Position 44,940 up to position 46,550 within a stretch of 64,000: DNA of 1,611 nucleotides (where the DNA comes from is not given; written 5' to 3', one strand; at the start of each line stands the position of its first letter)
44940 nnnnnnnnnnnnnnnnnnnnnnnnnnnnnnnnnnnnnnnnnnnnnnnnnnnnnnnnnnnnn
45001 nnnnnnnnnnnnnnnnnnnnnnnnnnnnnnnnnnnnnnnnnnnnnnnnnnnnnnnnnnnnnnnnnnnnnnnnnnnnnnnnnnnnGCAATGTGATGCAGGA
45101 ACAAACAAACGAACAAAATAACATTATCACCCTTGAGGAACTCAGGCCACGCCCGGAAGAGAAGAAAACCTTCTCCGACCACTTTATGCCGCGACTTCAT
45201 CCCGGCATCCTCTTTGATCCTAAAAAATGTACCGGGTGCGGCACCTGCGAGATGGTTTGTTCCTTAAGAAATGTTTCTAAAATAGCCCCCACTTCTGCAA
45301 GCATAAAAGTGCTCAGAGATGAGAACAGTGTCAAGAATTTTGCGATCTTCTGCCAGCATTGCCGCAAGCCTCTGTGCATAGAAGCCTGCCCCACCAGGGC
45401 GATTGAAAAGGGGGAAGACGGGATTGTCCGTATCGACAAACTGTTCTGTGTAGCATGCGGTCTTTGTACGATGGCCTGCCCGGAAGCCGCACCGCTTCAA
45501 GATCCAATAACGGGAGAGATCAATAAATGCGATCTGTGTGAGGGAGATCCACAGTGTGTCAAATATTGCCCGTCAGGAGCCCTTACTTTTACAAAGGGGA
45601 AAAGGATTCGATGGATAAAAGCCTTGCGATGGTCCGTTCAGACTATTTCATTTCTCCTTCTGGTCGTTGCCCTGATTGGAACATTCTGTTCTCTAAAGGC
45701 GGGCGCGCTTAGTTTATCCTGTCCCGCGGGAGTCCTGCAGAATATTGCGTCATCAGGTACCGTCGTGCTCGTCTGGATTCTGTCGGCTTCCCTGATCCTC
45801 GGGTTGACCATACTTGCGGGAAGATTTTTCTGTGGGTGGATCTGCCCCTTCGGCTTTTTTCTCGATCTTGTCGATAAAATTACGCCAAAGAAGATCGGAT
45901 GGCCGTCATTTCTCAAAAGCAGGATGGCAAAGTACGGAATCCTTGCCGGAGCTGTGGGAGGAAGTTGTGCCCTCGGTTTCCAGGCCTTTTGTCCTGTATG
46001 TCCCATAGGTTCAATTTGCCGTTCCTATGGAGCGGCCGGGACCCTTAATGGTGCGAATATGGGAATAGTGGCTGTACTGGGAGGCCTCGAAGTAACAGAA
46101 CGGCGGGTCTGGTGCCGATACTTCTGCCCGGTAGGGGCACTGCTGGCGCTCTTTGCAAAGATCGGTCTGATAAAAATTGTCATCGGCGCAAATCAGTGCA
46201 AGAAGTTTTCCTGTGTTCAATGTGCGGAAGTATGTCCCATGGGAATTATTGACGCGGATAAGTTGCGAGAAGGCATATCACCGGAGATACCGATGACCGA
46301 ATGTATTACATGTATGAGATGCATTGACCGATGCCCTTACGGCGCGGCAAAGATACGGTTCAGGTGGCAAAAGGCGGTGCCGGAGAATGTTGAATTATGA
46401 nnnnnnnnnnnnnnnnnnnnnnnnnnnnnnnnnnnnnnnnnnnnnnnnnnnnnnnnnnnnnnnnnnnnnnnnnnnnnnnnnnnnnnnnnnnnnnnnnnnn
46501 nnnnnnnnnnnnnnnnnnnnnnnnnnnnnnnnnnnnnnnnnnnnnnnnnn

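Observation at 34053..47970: System-level hypothesis: a membrane-spanning W/Mo redox machine linking periplasmic AOR, NapGH-like conduit, Hdr-like bifurcating flavoproteins, FDH and a cytoplasmic mini-AOR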

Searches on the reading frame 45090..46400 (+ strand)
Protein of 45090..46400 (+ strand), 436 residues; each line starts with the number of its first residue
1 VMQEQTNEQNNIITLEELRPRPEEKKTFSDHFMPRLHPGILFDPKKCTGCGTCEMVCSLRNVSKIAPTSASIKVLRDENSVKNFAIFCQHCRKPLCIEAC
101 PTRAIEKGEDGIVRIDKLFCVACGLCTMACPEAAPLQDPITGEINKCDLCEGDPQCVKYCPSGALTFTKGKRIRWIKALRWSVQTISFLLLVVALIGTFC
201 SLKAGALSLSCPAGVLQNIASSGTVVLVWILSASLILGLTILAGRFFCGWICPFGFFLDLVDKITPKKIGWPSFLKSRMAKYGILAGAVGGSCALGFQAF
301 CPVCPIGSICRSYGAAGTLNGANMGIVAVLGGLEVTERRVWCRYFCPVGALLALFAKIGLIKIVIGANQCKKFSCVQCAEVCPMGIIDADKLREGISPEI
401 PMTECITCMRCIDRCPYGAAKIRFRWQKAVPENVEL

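Call 3: search_protein_families(library=pfam, proteins=[window:45090-46400:+], max_evalue=0.001)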
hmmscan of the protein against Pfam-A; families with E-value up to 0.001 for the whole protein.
window:45090-46400:+ (436 aa): 14 families
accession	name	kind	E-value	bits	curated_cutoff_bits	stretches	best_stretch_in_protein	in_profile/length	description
PF12838.12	Fer4_7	-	1.7e-21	76.9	27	2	374-419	4-52/52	4Fe-4S dicluster domain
PF12801.12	Fer4_5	-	3.8e-18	65.6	22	2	227-272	3-48/48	4Fe-4S binding domain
PF00037.32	Fer4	-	5.8e-16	58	21.1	2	42-57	3-18/24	4Fe-4S binding domain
PF13187.11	Fer4_9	-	2.9e-15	56.5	27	2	374-419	4-51/52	4Fe-4S dicluster domain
PF12837.12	Fer4_6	-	5.3e-13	48.7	25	2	41-57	3-19/24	4Fe-4S binding domain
PF13247.11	Fer4_11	-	8.7e-12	45.6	26.2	1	84-168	6-98/100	4Fe-4S dicluster domain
PF13237.11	Fer4_10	-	9.1e-12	45.2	25.5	2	363-416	2-53/53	4Fe-4S dicluster domain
PF13484.11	Fer4_16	-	2.2e-09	38.4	30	0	404-427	1-25/66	4Fe-4S double cluster binding domain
PF12797.12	Fer4_2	-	1.8e-08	34.2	24.5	2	39-57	2-20/22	4Fe-4S binding domain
PF13534.11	Fer4_17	-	1e-05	26.4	22.2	0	402-418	43-59/61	4Fe-4S dicluster domain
PF25160.1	LdpA_Fe-S-bd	-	1.1e-05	25.6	27.6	0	90-132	4-40/49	LdpA Fe-S cluster-binding domain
PF13183.11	Fer4_8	-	0.00012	23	27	0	45-102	3-66/68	4Fe-4S dicluster domain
PF14697.11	Fer4_21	-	0.00041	20.9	35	0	88-131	8-52/59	4Fe-4S dicluster domain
PF12798.12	Fer4_3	-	0.00088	20.4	27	0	405-419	1-15/15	4Fe-4S binding domain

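Call 8: search_protein_families(library=ncbifam, proteins=[window:45090-46400:+], max_evalue=0.00001)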
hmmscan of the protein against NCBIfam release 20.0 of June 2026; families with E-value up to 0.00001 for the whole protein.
window:45090-46400:+ (436 aa): 44 families (the best 25 are shown)
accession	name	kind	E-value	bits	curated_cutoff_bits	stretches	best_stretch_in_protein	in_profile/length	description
NF007013.0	PRK09477.1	equivalog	4.1e-30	104.8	234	1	193-428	48-282/286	quinol dehydrogenase ferredoxin subunit NapH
NF045766.1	PhenlGlyoxDHPadI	equivalog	1.3e-29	103.3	700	1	39-173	6-141/443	NADH-dependent phenylglyoxylate dehydrogenase subunit beta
TIGR02163.1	napH_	subfamily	4.7e-29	101.7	213.05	1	197-419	29-250/255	NapH/MauN family ferredoxin-type protein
TIGR02951.1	DMSO_dmsB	equivalog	1.3e-25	90.3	214.1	1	39-169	3-152/161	DMSO/selenate family reductase complex B subunit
NF045797.1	DsrO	equivalog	9.3e-21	74.3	200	1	37-132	43-147/235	sulfate reduction electron transfer complex DsrMKJOP subunit DsrO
NF007382.0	PRK09898.1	equivalog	7.8e-20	71.3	213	1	44-172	65-205/208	ferredoxin-like protein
TIGR03149.1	cyt_nit_nrfC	equivalog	2.9e-19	69.3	377.6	1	39-168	40-182/225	cytochrome c nitrite reductase Fe-S protein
NF011569.0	PRK14993.1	equivalog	1.1e-18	67.5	416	1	39-164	45-182/244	tetrathionate reductase subunit TtrB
NF008134.0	PRK10882.1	equivalog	9.3e-18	64.4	263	1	77-171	102-209/329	hydrogenase 2 operon protein HybA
NF009408.0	PRK12769.1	equivalog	8.8e-17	60.5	1003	1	40-173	5-150/659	formate-dependent uric acid utilization protein AegA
NF045715.1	sulf_resp_HmcB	equivalog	9.3e-17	61.1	420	1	86-173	105-201/307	sulfate respiration complex iron-sulfur protein HmcB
NF041715.1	arsenate_red_ArrB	equivalog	7.1e-16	58.4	450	1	39-132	4-101/233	arsenate respiratory reductase iron-sulfur subunit ArrB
NF038355.1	FDH3_beta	equivalog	1.2e-15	58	240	1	41-155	6-126/180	formate dehydrogenase FDH3 subunit beta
NF007658.0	PRK10330.1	equivalog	2.3e-14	53.3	260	1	40-174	5-161/181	electron transport protein HydN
NF009451.0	PRK12809.1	equivalog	3.4e-13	48.7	1154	1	43-180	8-149/639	formate-dependent uric acid utilization protein YgfT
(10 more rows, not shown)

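Call 51: find_homologous_proteins(query=window:45093-46400:+)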
Query window:45093-46400:+ (435 aa): 453 proteins with E <= 0.001 among 8000 candidates; the best 120 are listed.
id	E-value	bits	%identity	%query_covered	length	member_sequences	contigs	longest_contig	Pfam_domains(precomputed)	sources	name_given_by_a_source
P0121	9.3e-273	923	91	100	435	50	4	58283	PF14697.12,PF12801.13,PF12837.13,PF13247.12,PF13484.12,PF12838.13,PF13534.12,PF12797.13,PF00037.33,PF25160.2,PF13237.12,PF13187.12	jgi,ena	-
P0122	1.9e-266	903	87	100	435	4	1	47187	PF12801.13,PF12797.13,PF12837.13,PF13247.12,PF00037.33,PF12798.13,PF13484.12,PF12838.13,PF13237.12,PF13187.12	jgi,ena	-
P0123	1.2e-255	867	84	100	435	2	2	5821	PF14697.12,PF12801.13,PF12837.13,PF13247.12,PF12798.13,PF13484.12,PF12838.13,PF12797.13,PF00037.33,PF13237.12,PF13183.12,PF13187.12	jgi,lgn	-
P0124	5.9e-221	753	75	99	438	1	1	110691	PF14697.12,PF12801.13,PF12837.13,PF13247.12,PF12798.13,PF13484.12,PF12838.13,PF12797.13,PF00037.33,PF13237.12,PF13183.12,PF13187.12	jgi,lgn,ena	-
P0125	9.9e-220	748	73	99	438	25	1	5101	PF14697.12,PF12801.13,PF12837.13,PF13247.12,PF12798.13,PF13484.12,PF12838.13,PF12797.13,PF00037.33,PF25160.2,PF13237.12,PF13183.12,PF13187.12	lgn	-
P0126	2.6e-218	744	75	97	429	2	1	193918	PF14697.12,PF12801.13,PF12837.13,PF13247.12,PF12798.13,PF13484.12,PF12838.13,PF12797.13,PF00037.33,PF13237.12,PF13183.12,PF13187.12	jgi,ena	-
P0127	8.7e-217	739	72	99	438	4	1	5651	PF14697.12,PF12801.13,PF12797.13,PF12837.13,PF13247.12,PF00037.33,PF12798.13,PF13484.12,PF12838.13,PF13237.12,PF13187.12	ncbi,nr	ncbi:MAG: 4Fe-4S binding protein [Deltaproteobacteria bacterium]|nr:4Fe-4S binding protein [Deltapro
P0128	1.9e-216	738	72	99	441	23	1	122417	PF14697.12,PF12801.13,PF12797.13,PF12837.13,PF13247.12,PF00037.33,PF13484.12,PF12838.13,PF13237.12,PF13187.12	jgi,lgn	-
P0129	2.1e-215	734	72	99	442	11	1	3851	PF12801.13,PF12797.13,PF12837.13,PF13247.12,PF00037.33,PF12798.13,PF13484.12,PF12838.13,PF13237.12,PF13187.12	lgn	-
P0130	2.7e-215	734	71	99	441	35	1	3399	PF14697.12,PF12801.13,PF12797.13,PF12837.13,PF13247.12,PF00037.33,PF12798.13,PF13484.12,PF12838.13,PF13237.12,PF13187.12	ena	-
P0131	1.1e-213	729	71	99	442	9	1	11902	PF12801.13,PF12797.13,PF12837.13,PF13247.12,PF00037.33,PF12798.13,PF13484.12,PF12838.13,PF13237.12,PF13187.12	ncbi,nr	ncbi:MAG: 4Fe-4S binding protein [Deltaproteobacteria bacterium]|nr:4Fe-4S binding protein [Deltapro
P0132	3.7e-213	727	71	99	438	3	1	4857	PF14697.12,PF12801.13,PF12837.13,PF13247.12,PF12798.13,PF13484.12,PF12838.13,PF12797.13,PF00037.33,PF13237.12,PF13183.12,PF13187.12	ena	-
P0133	7.8e-213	726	72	99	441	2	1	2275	PF12801.13,PF12797.13,PF12837.13,PF13247.12,PF00037.33,PF12798.13,PF13484.12,PF12838.13,PF13237.12,PF13187.12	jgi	-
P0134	1.1e-212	725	70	100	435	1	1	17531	PF12801.13,PF12797.13,PF12837.13,PF13247.12,PF00037.33,PF13484.12,PF12838.13,PF13237.12,PF13187.12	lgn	-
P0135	1.4e-211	722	69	99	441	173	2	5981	PF12801.13,PF12797.13,PF12837.13,PF13247.12,PF00037.33,PF12798.13,PF13484.12,PF12838.13,PF13237.12,PF13187.12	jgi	jgi:ferredoxin-type protein NapH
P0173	1.2e-175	603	63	96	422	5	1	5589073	PF14697.12,PF12801.13,PF12797.13,PF12837.13,PF13247.12,PF00037.33,PF12838.13,PF13237.12,PF13187.12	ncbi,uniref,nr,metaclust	ncbi:iron-sulfur cluster-binding protein [Desulforapulum autotrophicum HRM2]|uniref:Iron-sulfur clus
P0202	5.4e-150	519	57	91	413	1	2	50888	PF12801.13,PF12797.13,PF12837.13,PF13247.12,PF00037.33,PF12798.13,PF13484.12,PF12838.13,PF25160.2,PF13237.12,PF13187.12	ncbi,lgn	ncbi:MAG: 4Fe-4S dicluster domain-containing protein [Syntrophobacter sp.]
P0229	7.9e-136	472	52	91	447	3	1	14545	PF14697.12,PF12801.13,PF12797.13,PF12837.13,PF13247.12,PF00037.33,PF13484.12,PF12838.13,PF13237.12,PF13187.12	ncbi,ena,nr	ncbi:MAG: 4Fe-4S binding protein [Desulfovibrio sp.]|nr:4Fe-4S binding protein [Desulfovibrio sp.]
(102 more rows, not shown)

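Call 52: find_encoding_contigs(protein=P0173, flank=10000, max_places=1)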
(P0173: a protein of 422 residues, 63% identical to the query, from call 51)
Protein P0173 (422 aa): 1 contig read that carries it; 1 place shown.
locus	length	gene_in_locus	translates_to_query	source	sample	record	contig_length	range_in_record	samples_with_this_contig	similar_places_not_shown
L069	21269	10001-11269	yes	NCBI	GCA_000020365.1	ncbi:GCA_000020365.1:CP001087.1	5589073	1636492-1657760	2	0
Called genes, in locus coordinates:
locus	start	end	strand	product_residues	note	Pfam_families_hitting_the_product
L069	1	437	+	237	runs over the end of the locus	PF12838:Fer4_7 (faint), PF13187:Fer4_9 (faint), PF13237:Fer4_10 (faint), PF14697:Fer4_21 (faint), PF12837:Fer4_6 (faint), PF13247:Fer4_11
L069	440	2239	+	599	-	PF02730:AFOR_N, PF01314:AFOR_C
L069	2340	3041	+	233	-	PF13183:Fer4_8 (faint), PF13237:Fer4_10 (weak), PF13187:Fer4_9 (weak), PF14697:Fer4_21, PF12838:Fer4_7, PF13187:Fer4_9 (weak), PF00037:Fer4 (weak), PF12797:Fer4_2 (weak), +5 more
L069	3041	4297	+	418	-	PF00890:FAD_binding_2, PF01134:GIDA (weak), PF01266:DAO (weak), PF12831:FAD_oxidored, PF13450:NAD_binding_8, PF00037:Fer4, PF13187:Fer4_9, PF14697:Fer4_21, +9 more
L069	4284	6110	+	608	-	PF01494:FAD_binding_3, PF07992:Pyr_redox_2, PF12831:FAD_oxidored, PF13450:NAD_binding_8, PF13237:Fer4_10, PF14697:Fer4_21, PF12838:Fer4_7, PF13187:Fer4_9, +11 more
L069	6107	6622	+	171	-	PF02662:FlpD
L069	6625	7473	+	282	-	PF13237:Fer4_10 (faint), PF13183:Fer4_8 (weak), PF12797:Fer4_2 (weak), PF00037:Fer4 (weak)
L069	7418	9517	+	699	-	PF04879:Molybdop_Fe4S4, PF00384:Molybdopterin, PF01568:Molydop_binding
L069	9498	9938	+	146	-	PF13187:Fer4_9 (faint), PF13183:Fer4_8, PF12838:Fer4_7 (weak), PF13484:Fer4_16 (weak)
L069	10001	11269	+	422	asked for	PF12837:Fer4_6 (weak), PF00037:Fer4 (weak), PF12838:Fer4_7 (weak), PF13247:Fer4_11, PF00037:Fer4 (weak), PF12837:Fer4_6 (weak), PF12801:Fer4_5, PF12838:Fer4_7 (weak), +4 more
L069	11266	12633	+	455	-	PF02730:AFOR_N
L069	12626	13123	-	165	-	PF03928:HbpS-like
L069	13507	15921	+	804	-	PF03104:DNA_pol_B_exo1, PF00136:DNA_pol_B, PF03175:DNA_pol_B_2 (faint)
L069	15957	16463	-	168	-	PF02321:OEP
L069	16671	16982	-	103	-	PF00072:Response_reg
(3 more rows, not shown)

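Call 53: find_encoding_contigs(protein=P0229, flank=10000, max_places=1)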
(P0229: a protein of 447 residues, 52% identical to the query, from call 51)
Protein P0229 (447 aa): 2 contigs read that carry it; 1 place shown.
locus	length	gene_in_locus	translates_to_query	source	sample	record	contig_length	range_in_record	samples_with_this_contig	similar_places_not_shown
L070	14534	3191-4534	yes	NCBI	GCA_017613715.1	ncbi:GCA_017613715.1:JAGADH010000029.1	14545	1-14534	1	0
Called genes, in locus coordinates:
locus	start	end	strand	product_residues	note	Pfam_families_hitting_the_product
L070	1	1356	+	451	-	PF01494:FAD_binding_3 (weak), PF07992:Pyr_redox_2, PF12831:FAD_oxidored (weak), PF13450:NAD_binding_8 (weak), PF00037:Fer4, PF12837:Fer4_6 (weak), PF12838:Fer4_7 (weak), PF14697:Fer4_21, +7 more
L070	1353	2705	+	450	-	PF02662:FlpD, PF12797:Fer4_2 (faint), PF00037:Fer4 (faint)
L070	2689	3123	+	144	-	PF13183:Fer4_8, PF13237:Fer4_10 (faint), PF12838:Fer4_7 (weak), PF13534:Fer4_17 (weak)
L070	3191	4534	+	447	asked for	PF12838:Fer4_7, PF13187:Fer4_9 (weak), PF13247:Fer4_11, PF00037:Fer4 (weak), PF12837:Fer4_6 (weak), PF12801:Fer4_5, PF12838:Fer4_7 (weak), PF13187:Fer4_9 (weak), +4 more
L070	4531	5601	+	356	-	PF02730:AFOR_N (faint)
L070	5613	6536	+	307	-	-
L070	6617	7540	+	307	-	PF00899:ThiF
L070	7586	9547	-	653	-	PF03453:MoeA_N, PF00994:MoCF_biosynth, PF03454:MoeA_C, PF12727:PBP_like, PF12974:Phosphonate-bd (weak)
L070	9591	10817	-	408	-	PF03453:MoeA_N, PF00994:MoCF_biosynth, PF03454:MoeA_C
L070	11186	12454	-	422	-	PF03453:MoeA_N, PF00994:MoCF_biosynth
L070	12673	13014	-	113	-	-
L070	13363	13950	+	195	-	PF00239:Resolvase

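Call 54: find_encoding_contigs(protein=P0202, flank=10000, max_places=1)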
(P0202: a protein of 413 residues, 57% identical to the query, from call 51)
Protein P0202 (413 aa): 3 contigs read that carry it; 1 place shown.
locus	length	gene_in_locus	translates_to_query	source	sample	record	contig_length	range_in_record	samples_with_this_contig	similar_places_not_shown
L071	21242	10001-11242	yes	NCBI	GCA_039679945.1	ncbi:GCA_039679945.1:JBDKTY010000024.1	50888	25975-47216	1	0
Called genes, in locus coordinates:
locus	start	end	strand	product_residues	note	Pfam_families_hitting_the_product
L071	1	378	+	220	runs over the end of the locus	-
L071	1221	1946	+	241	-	PF12838:Fer4_7 (faint), PF13237:Fer4_10 (faint), PF14697:Fer4_21 (faint), PF12837:Fer4_6 (faint), PF13187:Fer4_9 (faint), PF13247:Fer4_11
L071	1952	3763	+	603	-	PF02730:AFOR_N, PF01314:AFOR_C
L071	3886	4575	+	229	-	PF12838:Fer4_7 (weak), PF13187:Fer4_9 (weak), PF00037:Fer4 (weak), PF12837:Fer4_6 (weak), PF14697:Fer4_21 (weak), PF12838:Fer4_7 (weak), PF13187:Fer4_9 (weak), PF00037:Fer4 (weak), +5 more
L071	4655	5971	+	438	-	PF00890:FAD_binding_2 (weak), PF07992:Pyr_redox_2 (faint), PF12831:FAD_oxidored (weak), PF13450:NAD_binding_8 (weak), PF13187:Fer4_9 (faint), PF13484:Fer4_16 (faint), PF12838:Fer4_7 (weak), PF00037:Fer4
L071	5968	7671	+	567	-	PF00070:Pyr_redox (faint), PF00890:FAD_binding_2 (faint), PF07992:Pyr_redox_2, PF00037:Fer4 (weak), PF13237:Fer4_10, PF14697:Fer4_21 (weak), PF12838:Fer4_7, PF13187:Fer4_9, +4 more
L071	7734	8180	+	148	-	PF02662:FlpD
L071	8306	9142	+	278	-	PF13237:Fer4_10 (faint), PF12797:Fer4_2 (weak)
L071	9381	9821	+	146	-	PF13183:Fer4_8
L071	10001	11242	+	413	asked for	PF12797:Fer4_2 (faint), PF12838:Fer4_7, PF13247:Fer4_11, PF00037:Fer4 (weak), PF12837:Fer4_6 (weak), PF12801:Fer4_5, PF13237:Fer4_10 (weak), PF13187:Fer4_9 (weak), +3 more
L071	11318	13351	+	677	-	-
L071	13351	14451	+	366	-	-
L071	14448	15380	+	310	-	PF00899:ThiF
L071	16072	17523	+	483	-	PF00939:Na_sulph_symp, PF03600:CitMHS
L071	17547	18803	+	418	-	PF09338:Gly_reductase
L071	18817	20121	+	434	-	-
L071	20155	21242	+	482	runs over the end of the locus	PF08545:ACP_syn_III (faint), PF19364:DUF5940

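Call 65: search_protein_families(library=pfam, proteins=[L071:13351-14451:+, L070:4531-5601:+, L070:5613-6536:+], max_evalue=0.01)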
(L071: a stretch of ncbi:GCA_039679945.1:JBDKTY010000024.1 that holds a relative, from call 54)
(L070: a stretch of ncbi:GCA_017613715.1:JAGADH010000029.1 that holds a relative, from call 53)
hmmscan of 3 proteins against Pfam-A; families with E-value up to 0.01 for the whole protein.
L071:13351-14451:+ (366 aa): 0 families

L070:4531-5601:+ (356 aa): 1 family
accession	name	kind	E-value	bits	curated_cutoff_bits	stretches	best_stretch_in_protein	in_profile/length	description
PF02730.20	AFOR_N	-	1.3e-05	25.5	29.8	1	8-115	2-130/199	Aldehyde ferredoxin oxidoreductase, N-terminal domain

L070:5613-6536:+ (307 aa): 0 families

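Call 78: predict_structure(alignment_id=A3)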
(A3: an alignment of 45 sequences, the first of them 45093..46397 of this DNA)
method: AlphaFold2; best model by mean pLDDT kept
length: 435 residues; sequences in the alignment: 45
mean_pLDDT: 58.8   pTM: 0.50
mean pLDDT of the five models: 58.8, 57.3, 56.0, 53.7, 48.9
residues with pLDDT >= 90: 0; 70-90: 78; 50-70: 257; < 50: 100
segments of 3 or more residues with pLDDT < 50: 1-8, 64-66, 201-203, 206-208, 243-247, 269-271, 295-344, 369-373, 400-402, 430-435
pLDDT, mean of each block of 10 residues (from residue 1): 44 60 59 63 73 66 51 69 62 75 73 79 77 67 62 71 73 66 70 60 50 54 67 63 52 60 55 51 54 47 32 39 44 45 50 62 51 56 59 55 53 62 57 42
secondary structure, 60 per line:
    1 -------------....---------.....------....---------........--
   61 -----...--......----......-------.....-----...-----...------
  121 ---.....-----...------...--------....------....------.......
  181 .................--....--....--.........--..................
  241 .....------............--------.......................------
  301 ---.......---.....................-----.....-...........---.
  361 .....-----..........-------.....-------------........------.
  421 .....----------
elements in order: H14-17 H27-31 E38-41 H51-58 E71-76 E81-86 H94-98 E104-106 E112-114 H124-128 E134-136 E143-145 H154-157 E164-167 H174-197 E200-203 E206-209 H212-220 H223-245 H252-263 H272-294 H304-310 H314-334 H340-344 H346-356 E360-365 H371-380 H388-392 H406-413 E420-425
